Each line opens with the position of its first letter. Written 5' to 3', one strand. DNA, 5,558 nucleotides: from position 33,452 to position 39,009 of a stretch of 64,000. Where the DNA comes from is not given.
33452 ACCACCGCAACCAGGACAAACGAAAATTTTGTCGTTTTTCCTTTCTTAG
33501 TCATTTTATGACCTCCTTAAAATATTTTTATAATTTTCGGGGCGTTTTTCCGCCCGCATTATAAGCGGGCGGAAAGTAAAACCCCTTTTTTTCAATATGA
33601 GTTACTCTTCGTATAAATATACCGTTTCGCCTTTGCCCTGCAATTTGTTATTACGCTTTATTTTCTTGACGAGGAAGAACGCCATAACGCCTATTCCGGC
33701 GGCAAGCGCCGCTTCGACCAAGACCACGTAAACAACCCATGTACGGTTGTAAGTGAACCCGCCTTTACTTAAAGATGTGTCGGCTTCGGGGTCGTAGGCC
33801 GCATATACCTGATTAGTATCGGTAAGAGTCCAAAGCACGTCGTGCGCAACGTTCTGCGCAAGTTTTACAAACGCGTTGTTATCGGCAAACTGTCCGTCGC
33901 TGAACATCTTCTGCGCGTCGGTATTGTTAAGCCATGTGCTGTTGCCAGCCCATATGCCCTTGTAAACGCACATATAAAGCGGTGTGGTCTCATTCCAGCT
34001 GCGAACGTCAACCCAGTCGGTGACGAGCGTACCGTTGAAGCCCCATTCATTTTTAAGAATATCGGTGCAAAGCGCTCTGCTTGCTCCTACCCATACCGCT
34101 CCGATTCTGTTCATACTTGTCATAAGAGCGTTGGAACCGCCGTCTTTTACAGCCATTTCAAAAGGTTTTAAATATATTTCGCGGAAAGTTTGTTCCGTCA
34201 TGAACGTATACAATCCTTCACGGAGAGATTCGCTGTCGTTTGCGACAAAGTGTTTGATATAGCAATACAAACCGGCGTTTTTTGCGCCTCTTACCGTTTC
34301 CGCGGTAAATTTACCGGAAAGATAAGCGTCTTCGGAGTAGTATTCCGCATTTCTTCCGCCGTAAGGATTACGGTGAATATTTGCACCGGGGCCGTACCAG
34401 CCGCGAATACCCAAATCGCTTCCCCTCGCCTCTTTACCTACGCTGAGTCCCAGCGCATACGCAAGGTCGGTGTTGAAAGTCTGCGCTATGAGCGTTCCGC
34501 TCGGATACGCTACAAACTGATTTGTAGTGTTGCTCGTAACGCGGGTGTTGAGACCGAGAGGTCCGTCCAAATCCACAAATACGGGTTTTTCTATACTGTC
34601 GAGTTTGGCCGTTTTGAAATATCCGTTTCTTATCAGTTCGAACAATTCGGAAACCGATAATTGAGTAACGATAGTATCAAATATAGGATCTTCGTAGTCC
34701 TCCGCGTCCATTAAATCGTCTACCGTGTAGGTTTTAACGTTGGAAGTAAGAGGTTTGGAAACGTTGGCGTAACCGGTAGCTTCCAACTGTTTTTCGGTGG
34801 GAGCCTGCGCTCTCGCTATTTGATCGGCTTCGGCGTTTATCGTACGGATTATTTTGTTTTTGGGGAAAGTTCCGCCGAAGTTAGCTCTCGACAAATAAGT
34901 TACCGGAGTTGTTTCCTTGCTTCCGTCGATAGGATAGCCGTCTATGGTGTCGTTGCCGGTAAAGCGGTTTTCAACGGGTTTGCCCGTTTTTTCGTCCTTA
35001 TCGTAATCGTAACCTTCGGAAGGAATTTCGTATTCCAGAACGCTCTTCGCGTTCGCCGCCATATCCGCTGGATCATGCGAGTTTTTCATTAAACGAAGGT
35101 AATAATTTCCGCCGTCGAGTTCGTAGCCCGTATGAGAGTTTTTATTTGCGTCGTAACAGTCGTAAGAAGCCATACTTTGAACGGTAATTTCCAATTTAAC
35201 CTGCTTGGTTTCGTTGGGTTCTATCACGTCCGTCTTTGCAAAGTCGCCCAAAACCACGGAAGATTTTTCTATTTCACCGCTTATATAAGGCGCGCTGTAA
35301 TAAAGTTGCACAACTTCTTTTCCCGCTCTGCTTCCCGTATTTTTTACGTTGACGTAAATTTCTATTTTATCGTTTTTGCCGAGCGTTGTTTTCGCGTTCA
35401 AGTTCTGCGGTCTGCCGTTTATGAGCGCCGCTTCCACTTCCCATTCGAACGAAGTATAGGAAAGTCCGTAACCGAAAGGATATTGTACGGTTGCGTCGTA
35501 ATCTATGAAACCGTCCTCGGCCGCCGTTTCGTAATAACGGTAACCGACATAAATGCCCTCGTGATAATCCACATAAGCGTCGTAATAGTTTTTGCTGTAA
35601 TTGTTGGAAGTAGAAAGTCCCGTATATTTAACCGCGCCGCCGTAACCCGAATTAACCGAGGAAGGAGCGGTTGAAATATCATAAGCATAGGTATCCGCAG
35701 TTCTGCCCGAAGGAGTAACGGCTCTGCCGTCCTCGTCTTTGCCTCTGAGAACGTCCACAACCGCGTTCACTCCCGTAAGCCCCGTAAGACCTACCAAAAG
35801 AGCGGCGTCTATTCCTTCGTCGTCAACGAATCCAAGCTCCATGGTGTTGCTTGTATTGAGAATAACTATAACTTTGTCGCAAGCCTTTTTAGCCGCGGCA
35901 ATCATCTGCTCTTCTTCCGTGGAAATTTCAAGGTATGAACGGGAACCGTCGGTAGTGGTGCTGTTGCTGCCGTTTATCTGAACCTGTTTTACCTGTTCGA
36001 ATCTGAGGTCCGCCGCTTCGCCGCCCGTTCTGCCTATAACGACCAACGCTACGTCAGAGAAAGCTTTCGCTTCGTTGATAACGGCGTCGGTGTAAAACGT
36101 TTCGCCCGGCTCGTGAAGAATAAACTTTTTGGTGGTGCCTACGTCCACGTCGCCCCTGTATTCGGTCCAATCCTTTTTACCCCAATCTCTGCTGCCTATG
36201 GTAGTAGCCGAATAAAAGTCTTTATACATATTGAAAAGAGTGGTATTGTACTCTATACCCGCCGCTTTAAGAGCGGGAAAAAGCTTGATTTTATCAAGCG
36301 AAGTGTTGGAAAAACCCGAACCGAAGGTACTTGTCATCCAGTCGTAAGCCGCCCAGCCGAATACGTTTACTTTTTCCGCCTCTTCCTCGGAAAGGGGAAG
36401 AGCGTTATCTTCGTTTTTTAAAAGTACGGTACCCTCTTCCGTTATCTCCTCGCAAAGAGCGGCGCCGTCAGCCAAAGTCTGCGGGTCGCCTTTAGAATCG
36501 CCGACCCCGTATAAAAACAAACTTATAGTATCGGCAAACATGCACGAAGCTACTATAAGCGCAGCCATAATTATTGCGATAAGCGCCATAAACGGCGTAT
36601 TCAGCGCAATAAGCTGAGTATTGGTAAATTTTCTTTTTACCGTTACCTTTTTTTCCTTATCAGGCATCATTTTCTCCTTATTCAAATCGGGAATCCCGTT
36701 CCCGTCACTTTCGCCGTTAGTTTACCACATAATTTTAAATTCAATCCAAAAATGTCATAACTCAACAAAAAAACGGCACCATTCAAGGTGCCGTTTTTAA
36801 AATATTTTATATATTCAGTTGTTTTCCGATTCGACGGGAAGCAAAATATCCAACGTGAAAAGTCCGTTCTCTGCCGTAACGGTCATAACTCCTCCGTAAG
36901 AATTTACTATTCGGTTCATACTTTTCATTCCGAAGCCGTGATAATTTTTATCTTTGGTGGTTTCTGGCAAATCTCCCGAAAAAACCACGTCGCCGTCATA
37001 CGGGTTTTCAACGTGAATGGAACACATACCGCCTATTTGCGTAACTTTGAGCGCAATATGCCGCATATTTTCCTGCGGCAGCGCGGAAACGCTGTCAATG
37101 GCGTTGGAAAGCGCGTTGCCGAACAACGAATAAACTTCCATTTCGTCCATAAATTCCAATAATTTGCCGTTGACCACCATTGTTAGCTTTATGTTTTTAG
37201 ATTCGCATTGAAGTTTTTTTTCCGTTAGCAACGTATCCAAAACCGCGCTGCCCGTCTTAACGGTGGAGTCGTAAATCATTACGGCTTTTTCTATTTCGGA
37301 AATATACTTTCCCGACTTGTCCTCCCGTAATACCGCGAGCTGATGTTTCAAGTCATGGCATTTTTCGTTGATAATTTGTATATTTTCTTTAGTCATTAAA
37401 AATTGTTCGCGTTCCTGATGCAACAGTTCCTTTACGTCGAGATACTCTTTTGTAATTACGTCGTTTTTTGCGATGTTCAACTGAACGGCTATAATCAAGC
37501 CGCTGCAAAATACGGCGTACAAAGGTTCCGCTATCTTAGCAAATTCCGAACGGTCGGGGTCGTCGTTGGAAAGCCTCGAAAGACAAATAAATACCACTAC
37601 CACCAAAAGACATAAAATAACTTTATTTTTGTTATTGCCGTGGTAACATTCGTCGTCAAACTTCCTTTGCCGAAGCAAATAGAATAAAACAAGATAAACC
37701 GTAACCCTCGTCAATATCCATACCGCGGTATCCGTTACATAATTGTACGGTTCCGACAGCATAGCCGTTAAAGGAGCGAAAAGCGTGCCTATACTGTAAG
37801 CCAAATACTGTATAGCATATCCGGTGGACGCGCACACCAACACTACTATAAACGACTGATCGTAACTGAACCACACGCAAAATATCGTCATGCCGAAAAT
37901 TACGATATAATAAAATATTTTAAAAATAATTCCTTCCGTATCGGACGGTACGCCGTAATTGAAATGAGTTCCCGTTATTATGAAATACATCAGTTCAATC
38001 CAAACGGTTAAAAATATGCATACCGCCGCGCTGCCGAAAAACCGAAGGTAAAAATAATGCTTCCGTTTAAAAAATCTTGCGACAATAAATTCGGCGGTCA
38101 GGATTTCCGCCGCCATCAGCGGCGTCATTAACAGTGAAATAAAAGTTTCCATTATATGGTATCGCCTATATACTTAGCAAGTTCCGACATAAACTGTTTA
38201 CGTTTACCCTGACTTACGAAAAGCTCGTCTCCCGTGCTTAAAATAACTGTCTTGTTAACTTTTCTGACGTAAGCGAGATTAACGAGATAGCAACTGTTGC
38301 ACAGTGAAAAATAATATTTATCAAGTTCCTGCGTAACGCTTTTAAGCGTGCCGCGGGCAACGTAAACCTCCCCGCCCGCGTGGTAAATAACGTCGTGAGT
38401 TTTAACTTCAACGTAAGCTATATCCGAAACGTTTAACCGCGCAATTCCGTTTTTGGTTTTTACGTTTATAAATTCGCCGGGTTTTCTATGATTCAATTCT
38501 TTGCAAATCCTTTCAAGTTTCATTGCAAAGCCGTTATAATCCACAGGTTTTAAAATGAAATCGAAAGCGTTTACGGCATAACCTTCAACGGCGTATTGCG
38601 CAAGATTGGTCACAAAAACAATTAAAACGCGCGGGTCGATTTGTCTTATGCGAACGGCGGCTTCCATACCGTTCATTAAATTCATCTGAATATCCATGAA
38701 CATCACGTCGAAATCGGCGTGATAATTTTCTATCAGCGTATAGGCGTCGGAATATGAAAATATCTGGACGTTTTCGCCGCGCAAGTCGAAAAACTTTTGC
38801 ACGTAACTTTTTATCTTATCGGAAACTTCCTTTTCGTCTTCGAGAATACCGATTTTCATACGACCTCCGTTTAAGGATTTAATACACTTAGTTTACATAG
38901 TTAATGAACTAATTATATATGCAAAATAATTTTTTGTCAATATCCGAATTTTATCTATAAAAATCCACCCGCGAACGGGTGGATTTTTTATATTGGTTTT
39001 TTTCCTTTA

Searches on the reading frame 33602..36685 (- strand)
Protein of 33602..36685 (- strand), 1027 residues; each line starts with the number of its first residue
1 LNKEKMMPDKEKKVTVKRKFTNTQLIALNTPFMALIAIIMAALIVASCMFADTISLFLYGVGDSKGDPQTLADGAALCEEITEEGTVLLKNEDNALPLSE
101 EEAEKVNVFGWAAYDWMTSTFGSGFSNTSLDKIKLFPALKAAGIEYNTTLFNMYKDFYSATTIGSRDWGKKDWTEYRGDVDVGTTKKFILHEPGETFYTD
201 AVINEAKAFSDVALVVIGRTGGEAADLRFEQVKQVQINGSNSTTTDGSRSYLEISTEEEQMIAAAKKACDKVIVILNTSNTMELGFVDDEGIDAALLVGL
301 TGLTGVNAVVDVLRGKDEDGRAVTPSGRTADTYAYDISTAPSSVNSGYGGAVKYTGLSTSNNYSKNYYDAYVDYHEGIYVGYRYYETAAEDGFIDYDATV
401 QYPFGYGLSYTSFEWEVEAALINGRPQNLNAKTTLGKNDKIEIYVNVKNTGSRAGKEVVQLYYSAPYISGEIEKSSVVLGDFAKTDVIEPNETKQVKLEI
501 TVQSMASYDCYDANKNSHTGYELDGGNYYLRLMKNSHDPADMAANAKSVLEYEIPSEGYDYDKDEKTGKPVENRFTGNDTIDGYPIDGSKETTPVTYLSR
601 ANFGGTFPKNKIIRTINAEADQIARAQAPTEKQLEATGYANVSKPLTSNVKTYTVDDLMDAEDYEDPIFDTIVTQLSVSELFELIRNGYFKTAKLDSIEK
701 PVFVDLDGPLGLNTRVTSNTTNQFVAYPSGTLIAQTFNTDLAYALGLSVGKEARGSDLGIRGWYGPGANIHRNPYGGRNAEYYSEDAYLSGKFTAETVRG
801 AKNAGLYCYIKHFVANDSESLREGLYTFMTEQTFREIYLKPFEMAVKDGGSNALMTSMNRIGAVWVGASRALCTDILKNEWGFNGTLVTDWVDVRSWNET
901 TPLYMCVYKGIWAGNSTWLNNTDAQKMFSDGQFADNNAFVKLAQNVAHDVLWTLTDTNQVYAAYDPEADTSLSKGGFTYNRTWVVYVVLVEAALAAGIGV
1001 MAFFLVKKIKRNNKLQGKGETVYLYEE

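Call 57: search_protein_families(library=pfam, proteins=[window:33602-36685:-], max_evalue=0.0001)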
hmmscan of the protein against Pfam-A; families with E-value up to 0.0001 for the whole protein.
window:33602-36685:- (1027 aa): 3 families
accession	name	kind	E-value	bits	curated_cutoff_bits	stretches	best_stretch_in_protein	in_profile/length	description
PF00933.27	Glyco_hydro_3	-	4e-30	105.8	27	1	685-899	48-260/316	Glycosyl hydrolase family 3 N terminal domain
PF01915.27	Glyco_hydro_3_C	-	8.1e-24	85.1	31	1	86-382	1-200/200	Glycosyl hydrolase family 3 C-terminal domain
PF14310.12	Fn3-like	-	5.3e-08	33.3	25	1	457-510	1-51/71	Fibronectin type III-like domain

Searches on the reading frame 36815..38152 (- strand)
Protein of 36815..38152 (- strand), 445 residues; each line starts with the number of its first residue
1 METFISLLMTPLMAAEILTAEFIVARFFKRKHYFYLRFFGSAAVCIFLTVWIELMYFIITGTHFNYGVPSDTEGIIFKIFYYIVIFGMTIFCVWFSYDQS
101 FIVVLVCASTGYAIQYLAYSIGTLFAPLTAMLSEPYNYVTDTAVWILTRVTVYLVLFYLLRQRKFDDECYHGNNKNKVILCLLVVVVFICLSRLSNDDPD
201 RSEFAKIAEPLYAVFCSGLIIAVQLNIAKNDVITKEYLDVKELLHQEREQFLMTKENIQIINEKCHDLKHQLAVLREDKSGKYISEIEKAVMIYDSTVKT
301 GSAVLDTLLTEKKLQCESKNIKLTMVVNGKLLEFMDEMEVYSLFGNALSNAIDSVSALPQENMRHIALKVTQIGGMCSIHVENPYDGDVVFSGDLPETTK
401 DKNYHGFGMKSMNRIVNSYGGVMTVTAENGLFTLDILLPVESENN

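Call 57: search_protein_families(library=pfam, proteins=[window:36815-38152:-], max_evalue=0.0001)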
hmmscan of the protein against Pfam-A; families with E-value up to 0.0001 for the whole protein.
window:36815-38152:- (445 aa): 2 families
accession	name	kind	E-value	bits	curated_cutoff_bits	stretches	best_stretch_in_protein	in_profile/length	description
PF14501.12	HATPase_c_5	-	3.6e-21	75.4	22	1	336-439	2-102/102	GHKL domain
PF02518.31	HATPase_c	-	3.6e-05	24.6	26.4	1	336-431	2-100/111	Histidine kinase-, DNA gyrase B-, and HSP90-like ATPase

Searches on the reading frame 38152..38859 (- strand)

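Call 57: search_protein_families(library=pfam, proteins=[window:38152-38859:-], max_evalue=0.0001)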
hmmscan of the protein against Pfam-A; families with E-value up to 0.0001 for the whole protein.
window:38152-38859:- (235 aa): 2 families
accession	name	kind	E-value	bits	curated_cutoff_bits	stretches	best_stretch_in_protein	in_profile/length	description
PF04397.21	LytTR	-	5.6e-15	55.8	22.6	1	139-225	3-95/98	LytTr DNA-binding domain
PF00072.30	Response_reg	-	1.1e-14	55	30.2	1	5-109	3-104/111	Response regulator receiver domain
